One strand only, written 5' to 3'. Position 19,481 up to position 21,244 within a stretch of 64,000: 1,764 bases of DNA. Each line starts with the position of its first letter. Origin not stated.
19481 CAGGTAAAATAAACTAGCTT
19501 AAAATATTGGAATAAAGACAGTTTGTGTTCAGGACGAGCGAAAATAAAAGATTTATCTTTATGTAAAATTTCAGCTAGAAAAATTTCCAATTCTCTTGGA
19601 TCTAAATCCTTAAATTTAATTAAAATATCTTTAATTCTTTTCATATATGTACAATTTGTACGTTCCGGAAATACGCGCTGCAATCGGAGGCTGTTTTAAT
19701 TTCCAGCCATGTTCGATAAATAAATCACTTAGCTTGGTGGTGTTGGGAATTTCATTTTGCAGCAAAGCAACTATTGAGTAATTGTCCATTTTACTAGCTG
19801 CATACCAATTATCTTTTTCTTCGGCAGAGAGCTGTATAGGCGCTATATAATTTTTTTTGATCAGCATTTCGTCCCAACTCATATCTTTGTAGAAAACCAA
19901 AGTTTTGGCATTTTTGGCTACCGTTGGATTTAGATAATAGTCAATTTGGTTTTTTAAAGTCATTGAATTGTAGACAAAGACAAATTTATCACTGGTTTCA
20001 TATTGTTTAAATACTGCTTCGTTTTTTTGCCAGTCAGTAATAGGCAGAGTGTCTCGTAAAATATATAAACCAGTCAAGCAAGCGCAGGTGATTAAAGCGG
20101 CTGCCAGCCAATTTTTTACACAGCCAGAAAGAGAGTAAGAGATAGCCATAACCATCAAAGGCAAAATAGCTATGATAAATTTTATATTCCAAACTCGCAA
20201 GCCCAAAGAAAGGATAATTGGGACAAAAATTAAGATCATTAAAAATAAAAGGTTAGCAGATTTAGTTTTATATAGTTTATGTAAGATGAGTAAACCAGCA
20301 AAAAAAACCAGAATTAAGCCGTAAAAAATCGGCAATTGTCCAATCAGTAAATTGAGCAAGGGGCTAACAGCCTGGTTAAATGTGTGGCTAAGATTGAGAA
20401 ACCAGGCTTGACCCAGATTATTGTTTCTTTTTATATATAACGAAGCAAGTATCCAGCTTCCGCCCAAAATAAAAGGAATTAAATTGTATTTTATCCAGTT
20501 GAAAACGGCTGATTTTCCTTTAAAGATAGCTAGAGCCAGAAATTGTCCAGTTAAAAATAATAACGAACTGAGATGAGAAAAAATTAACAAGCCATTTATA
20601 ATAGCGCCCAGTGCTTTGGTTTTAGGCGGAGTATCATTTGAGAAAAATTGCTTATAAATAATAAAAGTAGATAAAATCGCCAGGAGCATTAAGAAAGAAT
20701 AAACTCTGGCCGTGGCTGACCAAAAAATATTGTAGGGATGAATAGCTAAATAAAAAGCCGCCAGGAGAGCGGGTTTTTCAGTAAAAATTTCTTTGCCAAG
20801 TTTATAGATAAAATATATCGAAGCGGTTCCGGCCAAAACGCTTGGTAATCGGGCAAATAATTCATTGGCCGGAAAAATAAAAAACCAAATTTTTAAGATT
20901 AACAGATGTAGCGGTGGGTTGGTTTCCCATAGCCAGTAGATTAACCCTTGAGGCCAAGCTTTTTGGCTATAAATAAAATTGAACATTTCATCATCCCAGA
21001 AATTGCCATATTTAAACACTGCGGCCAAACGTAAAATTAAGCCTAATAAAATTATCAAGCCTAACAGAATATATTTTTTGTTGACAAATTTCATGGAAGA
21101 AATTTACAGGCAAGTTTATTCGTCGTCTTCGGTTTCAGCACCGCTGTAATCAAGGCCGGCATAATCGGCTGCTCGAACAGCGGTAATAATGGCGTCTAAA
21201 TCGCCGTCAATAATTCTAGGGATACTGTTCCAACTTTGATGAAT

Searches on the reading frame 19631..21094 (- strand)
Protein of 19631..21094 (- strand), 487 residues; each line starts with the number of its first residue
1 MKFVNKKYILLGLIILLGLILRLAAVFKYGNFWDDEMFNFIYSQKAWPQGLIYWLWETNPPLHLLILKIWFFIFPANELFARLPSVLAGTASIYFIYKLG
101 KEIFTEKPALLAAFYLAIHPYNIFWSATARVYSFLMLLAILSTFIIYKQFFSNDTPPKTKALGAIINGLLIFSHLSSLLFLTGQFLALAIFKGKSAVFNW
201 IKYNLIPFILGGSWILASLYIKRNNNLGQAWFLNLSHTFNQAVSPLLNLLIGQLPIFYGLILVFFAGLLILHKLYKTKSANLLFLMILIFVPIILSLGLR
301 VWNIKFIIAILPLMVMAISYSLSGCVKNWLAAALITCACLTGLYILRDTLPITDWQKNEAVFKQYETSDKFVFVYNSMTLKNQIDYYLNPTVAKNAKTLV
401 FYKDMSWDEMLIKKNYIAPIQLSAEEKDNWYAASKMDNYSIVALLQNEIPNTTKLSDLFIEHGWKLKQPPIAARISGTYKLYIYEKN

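Call 29: search_protein_families(library=pfam, proteins=[window:19631-21094:-], max_evalue=0.001)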
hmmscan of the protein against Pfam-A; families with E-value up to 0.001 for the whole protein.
window:19631-21094:- (487 aa): 1 family
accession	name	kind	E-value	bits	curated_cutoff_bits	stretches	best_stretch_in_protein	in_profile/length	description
PF13231.12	PMT_2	-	3.5e-11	44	26.1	1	59-192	2-133/160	Dolichyl-phosphate-mannose-protein mannosyltransferase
